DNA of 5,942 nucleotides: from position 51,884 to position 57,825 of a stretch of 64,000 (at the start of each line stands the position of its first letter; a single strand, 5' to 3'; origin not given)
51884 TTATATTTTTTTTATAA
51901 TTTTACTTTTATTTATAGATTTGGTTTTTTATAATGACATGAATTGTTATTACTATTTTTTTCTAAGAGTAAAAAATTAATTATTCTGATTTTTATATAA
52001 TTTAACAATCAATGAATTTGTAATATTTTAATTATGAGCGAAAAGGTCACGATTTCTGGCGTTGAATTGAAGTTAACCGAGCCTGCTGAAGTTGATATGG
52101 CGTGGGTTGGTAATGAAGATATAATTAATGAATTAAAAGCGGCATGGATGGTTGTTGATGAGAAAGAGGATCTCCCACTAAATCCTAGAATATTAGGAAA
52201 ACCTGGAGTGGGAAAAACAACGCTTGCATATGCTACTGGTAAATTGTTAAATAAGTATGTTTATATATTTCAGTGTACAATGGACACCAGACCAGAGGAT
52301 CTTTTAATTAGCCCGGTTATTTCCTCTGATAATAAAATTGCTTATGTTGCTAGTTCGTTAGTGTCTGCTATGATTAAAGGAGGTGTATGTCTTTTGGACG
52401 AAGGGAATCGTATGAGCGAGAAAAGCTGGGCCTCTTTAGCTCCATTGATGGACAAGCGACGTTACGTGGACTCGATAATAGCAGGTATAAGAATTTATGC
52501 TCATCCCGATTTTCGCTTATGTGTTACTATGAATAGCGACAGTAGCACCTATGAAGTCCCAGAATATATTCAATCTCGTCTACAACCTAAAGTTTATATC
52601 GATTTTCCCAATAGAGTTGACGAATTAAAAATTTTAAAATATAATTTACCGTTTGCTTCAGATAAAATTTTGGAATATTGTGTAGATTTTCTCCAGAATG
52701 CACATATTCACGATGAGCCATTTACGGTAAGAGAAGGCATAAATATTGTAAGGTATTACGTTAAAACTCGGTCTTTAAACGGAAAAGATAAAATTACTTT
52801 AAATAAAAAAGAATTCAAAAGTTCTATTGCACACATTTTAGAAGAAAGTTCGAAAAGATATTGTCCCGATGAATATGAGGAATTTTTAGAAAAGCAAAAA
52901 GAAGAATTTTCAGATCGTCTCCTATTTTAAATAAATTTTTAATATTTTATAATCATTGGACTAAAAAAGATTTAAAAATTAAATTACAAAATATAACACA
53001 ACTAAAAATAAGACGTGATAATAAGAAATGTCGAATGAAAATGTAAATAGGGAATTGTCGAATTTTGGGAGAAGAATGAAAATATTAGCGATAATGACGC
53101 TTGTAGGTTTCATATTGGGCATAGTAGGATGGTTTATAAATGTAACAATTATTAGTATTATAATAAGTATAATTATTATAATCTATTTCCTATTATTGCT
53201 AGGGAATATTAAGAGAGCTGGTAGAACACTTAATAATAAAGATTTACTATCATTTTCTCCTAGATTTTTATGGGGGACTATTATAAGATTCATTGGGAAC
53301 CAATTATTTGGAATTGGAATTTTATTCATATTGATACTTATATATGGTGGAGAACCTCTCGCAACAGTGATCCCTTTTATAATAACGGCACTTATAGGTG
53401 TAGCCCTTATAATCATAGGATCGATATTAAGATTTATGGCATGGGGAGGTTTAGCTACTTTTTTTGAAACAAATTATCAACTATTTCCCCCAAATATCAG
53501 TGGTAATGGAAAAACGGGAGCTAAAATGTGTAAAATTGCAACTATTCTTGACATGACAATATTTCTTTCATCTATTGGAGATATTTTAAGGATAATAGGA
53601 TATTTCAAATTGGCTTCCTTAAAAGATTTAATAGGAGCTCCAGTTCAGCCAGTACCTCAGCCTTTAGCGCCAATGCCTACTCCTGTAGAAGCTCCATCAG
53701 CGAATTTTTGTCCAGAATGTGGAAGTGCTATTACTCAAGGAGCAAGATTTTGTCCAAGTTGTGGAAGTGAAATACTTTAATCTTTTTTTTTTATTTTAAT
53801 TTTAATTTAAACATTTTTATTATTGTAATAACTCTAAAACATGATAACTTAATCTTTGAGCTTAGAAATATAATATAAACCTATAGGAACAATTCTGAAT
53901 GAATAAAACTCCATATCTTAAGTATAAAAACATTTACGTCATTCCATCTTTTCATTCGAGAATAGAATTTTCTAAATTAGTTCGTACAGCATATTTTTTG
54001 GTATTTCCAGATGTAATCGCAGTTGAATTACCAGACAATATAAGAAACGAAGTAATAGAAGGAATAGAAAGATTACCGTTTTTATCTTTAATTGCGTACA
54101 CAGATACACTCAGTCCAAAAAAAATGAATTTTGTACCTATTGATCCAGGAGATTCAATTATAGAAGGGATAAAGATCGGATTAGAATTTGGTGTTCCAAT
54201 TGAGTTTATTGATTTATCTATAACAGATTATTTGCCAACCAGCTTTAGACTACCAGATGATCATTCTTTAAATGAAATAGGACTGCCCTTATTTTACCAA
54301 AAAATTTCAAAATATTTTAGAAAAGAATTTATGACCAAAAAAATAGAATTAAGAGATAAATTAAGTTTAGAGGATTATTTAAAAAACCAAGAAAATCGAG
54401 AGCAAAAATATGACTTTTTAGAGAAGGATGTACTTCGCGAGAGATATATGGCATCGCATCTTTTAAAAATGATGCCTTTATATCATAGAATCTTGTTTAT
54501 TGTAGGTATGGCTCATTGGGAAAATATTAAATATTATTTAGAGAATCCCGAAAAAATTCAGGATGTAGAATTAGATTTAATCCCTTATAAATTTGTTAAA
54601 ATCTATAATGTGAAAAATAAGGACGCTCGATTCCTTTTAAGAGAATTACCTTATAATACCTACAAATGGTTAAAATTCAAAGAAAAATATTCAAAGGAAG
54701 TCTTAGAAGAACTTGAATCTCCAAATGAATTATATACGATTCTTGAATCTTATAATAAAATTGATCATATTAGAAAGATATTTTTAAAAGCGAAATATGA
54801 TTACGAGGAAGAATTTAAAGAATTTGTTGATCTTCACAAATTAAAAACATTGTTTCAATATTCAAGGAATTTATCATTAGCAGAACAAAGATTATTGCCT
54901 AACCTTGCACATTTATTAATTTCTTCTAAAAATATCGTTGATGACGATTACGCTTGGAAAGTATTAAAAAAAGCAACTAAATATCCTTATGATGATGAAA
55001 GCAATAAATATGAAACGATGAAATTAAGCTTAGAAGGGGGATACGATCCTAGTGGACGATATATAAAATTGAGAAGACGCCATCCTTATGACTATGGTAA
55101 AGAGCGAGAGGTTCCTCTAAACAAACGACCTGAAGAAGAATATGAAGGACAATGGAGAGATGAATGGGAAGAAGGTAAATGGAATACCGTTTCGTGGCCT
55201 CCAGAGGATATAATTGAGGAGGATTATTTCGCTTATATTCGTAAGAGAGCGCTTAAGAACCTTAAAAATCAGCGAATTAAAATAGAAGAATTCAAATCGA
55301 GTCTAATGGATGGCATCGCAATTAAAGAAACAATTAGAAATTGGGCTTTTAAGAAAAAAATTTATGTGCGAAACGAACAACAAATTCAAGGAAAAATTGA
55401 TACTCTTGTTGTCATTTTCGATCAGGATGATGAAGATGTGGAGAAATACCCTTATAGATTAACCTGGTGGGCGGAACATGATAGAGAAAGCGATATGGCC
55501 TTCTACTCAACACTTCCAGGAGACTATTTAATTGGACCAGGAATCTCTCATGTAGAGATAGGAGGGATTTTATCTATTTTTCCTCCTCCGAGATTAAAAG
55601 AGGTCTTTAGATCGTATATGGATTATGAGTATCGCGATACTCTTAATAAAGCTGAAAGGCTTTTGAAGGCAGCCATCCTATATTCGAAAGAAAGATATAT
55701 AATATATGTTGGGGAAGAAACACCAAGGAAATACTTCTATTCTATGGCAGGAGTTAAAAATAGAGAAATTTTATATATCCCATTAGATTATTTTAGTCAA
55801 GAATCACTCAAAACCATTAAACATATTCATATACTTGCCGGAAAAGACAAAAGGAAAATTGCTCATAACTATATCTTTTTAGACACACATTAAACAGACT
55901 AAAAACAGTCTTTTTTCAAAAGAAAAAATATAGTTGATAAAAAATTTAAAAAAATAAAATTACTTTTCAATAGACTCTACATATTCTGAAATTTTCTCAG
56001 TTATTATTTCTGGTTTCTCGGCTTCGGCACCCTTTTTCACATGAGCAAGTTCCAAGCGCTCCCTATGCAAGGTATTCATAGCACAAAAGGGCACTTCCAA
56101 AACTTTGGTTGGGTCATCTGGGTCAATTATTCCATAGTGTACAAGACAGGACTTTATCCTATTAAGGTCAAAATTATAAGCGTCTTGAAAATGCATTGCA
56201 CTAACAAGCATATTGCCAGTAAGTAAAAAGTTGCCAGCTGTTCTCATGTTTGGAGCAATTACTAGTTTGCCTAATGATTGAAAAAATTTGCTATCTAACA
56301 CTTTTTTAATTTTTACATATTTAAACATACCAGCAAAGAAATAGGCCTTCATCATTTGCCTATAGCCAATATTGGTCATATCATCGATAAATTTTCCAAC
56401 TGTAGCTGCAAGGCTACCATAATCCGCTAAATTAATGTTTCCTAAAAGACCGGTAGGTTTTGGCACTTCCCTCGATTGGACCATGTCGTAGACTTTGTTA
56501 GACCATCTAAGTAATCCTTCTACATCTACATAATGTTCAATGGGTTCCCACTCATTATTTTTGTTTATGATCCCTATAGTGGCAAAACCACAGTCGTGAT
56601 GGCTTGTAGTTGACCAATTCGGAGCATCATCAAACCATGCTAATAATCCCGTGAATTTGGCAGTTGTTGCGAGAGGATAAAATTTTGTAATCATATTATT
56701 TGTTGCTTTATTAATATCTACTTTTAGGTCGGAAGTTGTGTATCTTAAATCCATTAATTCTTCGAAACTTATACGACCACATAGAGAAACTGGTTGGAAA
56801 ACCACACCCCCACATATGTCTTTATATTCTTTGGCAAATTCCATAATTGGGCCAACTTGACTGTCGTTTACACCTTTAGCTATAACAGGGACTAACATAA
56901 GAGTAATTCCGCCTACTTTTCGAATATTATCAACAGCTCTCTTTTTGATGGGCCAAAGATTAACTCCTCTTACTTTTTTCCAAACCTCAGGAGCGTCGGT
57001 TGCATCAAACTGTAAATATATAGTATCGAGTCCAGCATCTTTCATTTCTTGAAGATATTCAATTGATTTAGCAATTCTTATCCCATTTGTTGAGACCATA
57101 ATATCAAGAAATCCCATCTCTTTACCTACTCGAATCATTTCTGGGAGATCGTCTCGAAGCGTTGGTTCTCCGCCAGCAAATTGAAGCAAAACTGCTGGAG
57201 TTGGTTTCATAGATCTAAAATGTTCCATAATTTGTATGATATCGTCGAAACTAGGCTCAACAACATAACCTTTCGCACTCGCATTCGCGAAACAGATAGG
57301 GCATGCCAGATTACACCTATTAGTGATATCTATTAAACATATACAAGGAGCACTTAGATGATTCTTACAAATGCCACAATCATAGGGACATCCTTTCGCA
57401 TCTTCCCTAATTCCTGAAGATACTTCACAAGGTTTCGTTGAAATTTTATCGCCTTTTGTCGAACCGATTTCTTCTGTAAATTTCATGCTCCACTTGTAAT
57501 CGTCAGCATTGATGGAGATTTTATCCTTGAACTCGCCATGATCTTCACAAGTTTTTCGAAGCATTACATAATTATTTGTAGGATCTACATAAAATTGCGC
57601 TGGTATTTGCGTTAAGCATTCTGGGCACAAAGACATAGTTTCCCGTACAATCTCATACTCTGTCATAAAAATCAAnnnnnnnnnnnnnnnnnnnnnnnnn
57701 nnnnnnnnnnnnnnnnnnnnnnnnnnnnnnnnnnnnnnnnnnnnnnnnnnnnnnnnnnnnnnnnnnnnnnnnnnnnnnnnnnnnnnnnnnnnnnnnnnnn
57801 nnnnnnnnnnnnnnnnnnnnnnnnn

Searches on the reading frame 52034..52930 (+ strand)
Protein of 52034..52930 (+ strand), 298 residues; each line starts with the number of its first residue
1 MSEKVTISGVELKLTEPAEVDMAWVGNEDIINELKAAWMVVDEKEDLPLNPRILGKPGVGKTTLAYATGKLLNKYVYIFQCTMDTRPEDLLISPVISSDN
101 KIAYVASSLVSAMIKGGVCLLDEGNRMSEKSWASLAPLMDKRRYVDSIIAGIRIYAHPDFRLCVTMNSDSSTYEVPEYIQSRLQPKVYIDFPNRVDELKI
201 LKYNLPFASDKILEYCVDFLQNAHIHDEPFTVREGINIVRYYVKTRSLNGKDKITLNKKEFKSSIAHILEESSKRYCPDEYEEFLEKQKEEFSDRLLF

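Call 59: search_protein_families(library=pfam, proteins=[window:52034-52930:+], max_evalue=0.01)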
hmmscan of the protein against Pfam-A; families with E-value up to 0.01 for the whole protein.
window:52034-52930:+ (298 aa): 4 families
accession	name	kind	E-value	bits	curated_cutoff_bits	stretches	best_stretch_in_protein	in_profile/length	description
PF07728.20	AAA_5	-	1.1e-16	61.5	22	1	53-182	4-138/139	AAA domain (dynein-related subfamily)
PF07726.17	AAA_3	-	6.8e-07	29.7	27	1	54-177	5-123/131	ATPase family associated with various cellular activities (AAA)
PF00493.29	MCM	-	0.0021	17.6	23.3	1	53-142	62-148/224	MCM P-loop domain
PF00004.35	AAA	-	0.0026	18.7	21.2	1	54-144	4-97/131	ATPase family associated with various cellular activities (AAA)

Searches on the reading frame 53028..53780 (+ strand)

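Call 59: search_protein_families(library=pfam, proteins=[window:53028-53780:+], max_evalue=0.01)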
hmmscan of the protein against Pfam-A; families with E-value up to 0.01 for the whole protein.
window:53028-53780:+ (250 aa): 9 families
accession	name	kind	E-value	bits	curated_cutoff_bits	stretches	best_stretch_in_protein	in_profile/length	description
PF13240.11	Zn_Ribbon_1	-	1.2e-08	34.9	25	1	227-248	1-22/23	zinc-ribbon domain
PF13248.11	Zn_ribbon_3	-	1.5e-06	27.9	27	1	228-248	5-25/26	zinc-ribbon domain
PF12773.13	DZR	-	1.1e-05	25.9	27.3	1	228-246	1-19/45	Double zinc ribbon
PF24463.1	DUF7577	-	0.00024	21.1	28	1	228-248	5-25/27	Domain of unknown function (DUF7577)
PF17032.10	Zn_ribbon_15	-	0.00039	21.6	28.9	1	221-246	48-73/73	zinc-ribbon family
PF03119.21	DNA_ligase_ZBD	-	0.0024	18.2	25.8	0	228-235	2-9/27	NAD-dependent DNA ligase C4 zinc finger domain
PF14803.11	Zn_ribbon_Nudix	-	0.0028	18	25.6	0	226-236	1-11/34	Nudix N-terminal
PF17319.7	DUF5362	-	0.0046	17.3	25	1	18-69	3-54/94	Family of unknown function (DUF5362)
PF09297.16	Zn_ribbon_NUD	-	0.0051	16.9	24.8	0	240-248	4-12/32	NADH pyrophosphatase zinc ribbon domain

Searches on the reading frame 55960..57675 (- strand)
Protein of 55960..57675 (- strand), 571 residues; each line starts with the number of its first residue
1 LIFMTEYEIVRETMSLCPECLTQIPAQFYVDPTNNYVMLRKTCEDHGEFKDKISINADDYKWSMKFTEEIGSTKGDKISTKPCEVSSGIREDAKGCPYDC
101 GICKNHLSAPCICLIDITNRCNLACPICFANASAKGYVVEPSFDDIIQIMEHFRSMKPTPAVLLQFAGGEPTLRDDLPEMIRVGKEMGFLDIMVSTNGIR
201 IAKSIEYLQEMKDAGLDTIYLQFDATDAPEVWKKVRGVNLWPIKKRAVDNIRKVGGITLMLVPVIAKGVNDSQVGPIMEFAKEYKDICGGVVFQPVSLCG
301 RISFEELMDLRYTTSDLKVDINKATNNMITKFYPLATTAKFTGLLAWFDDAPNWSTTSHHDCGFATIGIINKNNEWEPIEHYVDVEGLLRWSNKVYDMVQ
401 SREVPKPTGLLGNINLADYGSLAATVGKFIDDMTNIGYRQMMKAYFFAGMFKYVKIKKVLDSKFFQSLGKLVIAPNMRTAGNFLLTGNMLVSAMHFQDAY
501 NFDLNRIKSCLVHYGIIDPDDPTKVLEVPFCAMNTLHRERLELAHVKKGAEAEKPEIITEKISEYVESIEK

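Call 5: search_protein_families(library=pfam, proteins=[window:55960-57675:-], max_evalue=0.1)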
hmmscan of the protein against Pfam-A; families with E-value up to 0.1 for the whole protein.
window:55960-57675:- (571 aa): 3 families
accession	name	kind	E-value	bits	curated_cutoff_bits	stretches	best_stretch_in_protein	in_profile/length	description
PF04055.27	Radical_SAM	-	2.9e-22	80.1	29.5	1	117-281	3-166/166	Radical SAM superfamily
PF23545.1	Zn_ribbon_HMPTM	-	1.7e-14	53.5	27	1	10-54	2-44/45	HMPTM N-terminal zinc ribbon domain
PF13353.11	Fer4_12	-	0.014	16.1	22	1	119-199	13-92/137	4Fe-4S single cluster domain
